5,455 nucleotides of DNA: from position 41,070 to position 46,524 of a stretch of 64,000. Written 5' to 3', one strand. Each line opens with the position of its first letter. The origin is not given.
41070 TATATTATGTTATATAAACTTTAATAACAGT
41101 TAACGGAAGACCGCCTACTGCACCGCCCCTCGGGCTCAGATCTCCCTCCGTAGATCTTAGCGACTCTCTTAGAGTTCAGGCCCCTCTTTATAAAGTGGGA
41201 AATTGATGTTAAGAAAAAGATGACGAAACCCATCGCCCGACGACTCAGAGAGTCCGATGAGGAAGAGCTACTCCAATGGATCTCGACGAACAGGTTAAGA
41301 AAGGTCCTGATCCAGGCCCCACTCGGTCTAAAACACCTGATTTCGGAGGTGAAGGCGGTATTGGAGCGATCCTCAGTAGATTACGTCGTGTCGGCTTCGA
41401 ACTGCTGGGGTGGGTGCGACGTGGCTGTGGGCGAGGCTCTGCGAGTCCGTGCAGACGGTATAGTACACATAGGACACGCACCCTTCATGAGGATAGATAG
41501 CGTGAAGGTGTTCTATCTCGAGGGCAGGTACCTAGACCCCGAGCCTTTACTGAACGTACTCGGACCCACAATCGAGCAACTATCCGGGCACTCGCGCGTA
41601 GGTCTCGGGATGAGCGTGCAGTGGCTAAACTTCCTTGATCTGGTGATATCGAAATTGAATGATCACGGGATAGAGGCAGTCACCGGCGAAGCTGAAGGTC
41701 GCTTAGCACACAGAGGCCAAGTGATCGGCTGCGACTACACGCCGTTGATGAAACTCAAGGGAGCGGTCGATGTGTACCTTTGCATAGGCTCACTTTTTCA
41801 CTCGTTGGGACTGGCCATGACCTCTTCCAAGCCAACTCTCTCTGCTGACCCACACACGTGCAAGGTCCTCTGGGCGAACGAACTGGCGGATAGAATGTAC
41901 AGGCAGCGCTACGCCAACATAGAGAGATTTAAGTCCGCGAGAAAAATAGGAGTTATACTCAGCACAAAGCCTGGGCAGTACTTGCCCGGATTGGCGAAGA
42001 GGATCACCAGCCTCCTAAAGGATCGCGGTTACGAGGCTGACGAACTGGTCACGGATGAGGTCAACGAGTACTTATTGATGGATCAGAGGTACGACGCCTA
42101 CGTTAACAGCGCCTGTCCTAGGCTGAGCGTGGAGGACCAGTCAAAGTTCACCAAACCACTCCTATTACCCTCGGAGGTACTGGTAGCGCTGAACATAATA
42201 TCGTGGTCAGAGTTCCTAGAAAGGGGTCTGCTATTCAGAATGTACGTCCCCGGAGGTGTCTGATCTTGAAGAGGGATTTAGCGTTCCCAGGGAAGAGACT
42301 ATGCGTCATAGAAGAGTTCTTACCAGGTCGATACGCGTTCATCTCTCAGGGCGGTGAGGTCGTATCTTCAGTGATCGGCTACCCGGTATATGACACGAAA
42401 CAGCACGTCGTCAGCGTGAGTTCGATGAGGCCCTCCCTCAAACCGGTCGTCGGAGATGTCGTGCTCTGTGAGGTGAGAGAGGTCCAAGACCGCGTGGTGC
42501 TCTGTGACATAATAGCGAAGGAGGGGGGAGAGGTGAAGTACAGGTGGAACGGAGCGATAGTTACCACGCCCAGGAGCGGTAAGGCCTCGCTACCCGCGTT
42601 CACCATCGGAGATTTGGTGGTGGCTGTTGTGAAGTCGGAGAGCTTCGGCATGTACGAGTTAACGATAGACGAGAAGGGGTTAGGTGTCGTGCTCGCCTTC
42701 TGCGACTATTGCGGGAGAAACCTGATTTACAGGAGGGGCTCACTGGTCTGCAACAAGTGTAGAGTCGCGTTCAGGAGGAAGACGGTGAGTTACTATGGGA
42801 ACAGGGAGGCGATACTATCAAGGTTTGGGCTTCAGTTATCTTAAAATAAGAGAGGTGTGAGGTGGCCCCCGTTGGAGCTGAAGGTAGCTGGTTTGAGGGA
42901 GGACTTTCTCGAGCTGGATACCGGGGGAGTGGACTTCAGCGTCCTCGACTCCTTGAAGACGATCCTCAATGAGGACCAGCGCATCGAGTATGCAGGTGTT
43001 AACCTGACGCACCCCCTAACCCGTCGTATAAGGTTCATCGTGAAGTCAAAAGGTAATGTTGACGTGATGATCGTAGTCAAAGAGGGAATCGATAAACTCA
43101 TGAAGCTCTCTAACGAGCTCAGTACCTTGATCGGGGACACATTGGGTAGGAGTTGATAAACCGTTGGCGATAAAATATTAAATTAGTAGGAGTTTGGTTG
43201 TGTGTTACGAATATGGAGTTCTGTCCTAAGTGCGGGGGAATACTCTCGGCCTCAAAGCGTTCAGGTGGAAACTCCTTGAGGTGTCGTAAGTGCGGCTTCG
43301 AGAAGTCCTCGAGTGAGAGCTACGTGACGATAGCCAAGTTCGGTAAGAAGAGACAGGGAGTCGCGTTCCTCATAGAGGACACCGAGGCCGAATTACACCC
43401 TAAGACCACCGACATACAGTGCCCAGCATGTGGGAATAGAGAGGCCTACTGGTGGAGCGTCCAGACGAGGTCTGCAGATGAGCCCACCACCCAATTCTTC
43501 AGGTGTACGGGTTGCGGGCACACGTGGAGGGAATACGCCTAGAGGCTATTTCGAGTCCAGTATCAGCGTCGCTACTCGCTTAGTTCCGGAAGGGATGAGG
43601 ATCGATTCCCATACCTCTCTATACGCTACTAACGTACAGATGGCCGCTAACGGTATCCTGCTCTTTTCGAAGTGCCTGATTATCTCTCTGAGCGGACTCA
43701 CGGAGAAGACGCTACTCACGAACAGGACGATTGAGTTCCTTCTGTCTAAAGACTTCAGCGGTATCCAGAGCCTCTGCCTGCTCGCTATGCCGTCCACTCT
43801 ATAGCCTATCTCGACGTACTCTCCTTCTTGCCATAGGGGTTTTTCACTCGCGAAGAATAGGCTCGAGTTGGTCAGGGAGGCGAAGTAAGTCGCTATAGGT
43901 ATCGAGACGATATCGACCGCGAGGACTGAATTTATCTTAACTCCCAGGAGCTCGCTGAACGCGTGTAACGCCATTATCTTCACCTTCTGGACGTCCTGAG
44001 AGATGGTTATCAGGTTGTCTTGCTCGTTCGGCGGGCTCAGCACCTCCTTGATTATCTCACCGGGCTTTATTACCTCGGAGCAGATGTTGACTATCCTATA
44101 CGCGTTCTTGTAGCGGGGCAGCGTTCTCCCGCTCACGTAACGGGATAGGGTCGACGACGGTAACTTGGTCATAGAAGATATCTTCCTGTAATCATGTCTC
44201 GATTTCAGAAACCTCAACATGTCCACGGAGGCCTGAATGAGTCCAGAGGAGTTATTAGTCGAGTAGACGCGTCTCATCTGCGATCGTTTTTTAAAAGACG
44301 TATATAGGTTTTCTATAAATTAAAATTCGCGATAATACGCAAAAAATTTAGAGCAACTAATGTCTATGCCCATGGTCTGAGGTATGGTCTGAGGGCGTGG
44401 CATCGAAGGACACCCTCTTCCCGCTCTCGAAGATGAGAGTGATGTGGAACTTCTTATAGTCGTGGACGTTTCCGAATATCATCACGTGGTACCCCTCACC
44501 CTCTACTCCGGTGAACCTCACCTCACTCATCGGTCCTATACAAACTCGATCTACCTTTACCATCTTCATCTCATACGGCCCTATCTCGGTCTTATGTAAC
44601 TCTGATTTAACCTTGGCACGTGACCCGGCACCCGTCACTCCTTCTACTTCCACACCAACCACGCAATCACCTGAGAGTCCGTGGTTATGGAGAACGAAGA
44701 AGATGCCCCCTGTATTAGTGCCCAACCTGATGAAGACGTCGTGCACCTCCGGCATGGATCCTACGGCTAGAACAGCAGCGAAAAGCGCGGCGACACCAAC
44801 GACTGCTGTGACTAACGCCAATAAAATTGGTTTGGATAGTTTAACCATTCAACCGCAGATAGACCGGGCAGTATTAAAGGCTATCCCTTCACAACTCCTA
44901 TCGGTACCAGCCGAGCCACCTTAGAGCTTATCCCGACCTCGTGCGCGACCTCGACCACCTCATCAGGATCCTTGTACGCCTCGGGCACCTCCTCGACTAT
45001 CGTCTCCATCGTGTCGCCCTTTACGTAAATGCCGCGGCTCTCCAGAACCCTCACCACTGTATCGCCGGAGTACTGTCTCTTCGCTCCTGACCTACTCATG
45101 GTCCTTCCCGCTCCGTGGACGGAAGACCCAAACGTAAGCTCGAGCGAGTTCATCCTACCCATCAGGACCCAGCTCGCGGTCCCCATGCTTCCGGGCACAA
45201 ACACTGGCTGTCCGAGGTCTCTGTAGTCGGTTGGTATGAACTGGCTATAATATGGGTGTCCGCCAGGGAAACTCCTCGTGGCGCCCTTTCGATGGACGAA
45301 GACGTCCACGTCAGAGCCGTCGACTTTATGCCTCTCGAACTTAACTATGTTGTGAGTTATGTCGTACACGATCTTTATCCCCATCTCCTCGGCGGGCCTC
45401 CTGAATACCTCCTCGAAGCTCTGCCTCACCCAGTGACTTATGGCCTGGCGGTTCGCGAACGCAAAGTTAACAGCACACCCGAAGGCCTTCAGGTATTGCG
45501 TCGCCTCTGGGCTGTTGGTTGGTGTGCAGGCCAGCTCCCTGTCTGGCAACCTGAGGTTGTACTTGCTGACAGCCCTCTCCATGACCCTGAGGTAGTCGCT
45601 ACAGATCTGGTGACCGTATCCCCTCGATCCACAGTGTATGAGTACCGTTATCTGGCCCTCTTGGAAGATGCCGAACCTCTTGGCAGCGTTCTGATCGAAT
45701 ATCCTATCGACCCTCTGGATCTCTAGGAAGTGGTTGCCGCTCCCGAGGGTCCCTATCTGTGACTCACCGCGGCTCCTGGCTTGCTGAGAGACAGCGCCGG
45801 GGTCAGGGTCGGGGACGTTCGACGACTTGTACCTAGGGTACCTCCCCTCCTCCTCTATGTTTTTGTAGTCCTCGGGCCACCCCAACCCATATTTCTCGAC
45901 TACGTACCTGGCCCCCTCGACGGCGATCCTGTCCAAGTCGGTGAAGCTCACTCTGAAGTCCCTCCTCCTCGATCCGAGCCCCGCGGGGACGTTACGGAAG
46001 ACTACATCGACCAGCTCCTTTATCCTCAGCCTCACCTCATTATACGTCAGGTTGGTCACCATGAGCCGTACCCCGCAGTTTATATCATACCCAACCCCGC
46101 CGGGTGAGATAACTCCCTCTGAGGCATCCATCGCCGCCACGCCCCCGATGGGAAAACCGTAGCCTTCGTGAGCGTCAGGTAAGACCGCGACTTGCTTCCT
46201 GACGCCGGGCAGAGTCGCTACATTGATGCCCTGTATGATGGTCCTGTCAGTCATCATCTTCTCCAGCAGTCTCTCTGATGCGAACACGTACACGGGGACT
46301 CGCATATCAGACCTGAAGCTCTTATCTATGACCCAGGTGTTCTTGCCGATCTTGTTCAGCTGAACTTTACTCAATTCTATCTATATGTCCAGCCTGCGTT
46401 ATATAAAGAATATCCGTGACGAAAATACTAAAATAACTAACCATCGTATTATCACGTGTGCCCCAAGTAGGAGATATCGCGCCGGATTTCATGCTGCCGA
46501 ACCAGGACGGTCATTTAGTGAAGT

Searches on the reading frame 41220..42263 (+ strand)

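Call 63: search_protein_families(library=pfam, proteins=[window:41220-42263:+], max_evalue=0.0001)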
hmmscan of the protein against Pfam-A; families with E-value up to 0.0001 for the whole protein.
window:41220-42263:+ (347 aa): 1 family
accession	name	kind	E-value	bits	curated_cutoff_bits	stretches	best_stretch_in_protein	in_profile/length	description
PF01866.22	Diphthamide_syn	-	8e-65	219.7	33.2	1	34-331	2-299/302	Putative diphthamide synthesis protein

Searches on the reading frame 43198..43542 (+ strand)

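Call 65: search_protein_families(library=pfam, proteins=[window:43198-43542:+], max_evalue=0.0001)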
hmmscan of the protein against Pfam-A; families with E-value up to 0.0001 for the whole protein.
window:43198-43542:+ (114 aa): 4 families
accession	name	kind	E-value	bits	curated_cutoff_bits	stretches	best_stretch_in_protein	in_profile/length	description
PF01096.23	Zn_ribbon_TFIIS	-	1.9e-20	72.8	21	1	73-111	1-39/39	Transcription factor S-II (TFIIS)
PF24042.1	DUF7351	-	5.5e-07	29.9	31.2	1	9-111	4-105/177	Domain of unknown function (DUF7351)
PF02150.21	Zn_ribbon_RPB9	-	4.6e-06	26.8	25.2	1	6-39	1-34/36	RNA polymerases M/15 Kd subunit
PF12760.12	Zn_ribbon_IS1595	-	7.8e-05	23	25.4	0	73-109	19-46/46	Transposase zinc-ribbon domain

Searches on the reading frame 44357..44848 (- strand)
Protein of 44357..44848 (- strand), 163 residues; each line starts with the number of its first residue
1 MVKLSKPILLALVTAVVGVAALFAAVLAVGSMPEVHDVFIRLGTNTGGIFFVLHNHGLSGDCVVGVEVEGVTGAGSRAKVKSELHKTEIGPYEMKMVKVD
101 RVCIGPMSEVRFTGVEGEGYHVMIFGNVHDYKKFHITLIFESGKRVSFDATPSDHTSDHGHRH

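Call 64: search_protein_families(library=pfam, proteins=[window:44357-44848:-], max_evalue=0.0001)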
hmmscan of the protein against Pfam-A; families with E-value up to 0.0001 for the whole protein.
window:44357-44848:- (163 aa): 1 family
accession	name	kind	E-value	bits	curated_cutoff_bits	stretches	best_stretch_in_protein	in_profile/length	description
PF04314.18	PCuAC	-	1.2e-11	44.9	29.4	1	36-147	2-108/109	Copper chaperone PCu(A)C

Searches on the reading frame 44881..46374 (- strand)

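Call 64: search_protein_families(library=pfam, proteins=[window:44881-46374:-], max_evalue=0.0001)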
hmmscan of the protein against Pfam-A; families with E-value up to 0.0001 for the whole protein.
window:44881-46374:- (497 aa): 1 family
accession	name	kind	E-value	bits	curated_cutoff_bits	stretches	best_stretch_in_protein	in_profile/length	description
PF01139.22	RtcB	-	4.2e-163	544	27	1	49-497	2-426/426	tRNA-splicing ligase RtcB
